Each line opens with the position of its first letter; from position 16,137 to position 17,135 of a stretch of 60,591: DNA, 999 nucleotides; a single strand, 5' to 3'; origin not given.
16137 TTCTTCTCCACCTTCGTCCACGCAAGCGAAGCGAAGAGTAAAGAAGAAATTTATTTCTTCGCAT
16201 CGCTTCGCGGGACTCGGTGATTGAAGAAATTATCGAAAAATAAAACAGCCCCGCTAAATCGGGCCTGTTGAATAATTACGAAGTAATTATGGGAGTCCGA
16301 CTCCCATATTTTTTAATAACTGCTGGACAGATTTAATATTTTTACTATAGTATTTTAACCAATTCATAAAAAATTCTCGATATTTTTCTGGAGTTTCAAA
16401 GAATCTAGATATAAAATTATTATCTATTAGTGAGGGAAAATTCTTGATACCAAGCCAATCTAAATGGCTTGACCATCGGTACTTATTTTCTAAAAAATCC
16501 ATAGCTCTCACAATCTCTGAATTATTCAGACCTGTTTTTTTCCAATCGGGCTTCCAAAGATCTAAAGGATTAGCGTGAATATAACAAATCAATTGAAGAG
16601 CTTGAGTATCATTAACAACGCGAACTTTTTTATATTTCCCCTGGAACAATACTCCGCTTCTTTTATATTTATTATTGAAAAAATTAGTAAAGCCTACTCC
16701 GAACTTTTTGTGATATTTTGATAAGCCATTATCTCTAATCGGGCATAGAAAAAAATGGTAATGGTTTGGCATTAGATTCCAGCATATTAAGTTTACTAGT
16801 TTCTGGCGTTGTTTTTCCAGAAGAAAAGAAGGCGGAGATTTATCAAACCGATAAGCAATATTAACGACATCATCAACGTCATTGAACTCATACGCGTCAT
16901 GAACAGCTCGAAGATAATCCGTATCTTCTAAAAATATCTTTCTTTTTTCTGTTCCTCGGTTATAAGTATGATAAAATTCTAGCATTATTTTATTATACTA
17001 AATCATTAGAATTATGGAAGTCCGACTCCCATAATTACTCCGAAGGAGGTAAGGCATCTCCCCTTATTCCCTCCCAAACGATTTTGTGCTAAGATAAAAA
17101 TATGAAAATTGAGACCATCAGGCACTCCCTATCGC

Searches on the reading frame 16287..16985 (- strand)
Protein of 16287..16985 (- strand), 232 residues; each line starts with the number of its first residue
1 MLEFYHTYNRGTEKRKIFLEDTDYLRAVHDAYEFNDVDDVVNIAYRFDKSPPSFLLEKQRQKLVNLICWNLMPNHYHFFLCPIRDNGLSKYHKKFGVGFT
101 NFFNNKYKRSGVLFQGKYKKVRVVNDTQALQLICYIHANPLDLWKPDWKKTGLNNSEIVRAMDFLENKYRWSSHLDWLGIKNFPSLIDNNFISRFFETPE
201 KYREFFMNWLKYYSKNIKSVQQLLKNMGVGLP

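Call 63: search_protein_families(library=ncbifam, proteins=[window:16287-16985:-], max_evalue=1)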
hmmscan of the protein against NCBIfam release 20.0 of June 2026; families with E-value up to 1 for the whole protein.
window:16287-16985:- (232 aa): 1 family
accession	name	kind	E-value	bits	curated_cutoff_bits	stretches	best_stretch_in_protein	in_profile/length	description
NF047646.1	REP_Tyr_transpos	equivalog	3.9e-08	33.3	80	1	58-141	41-132/146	REP-associated tyrosine transposase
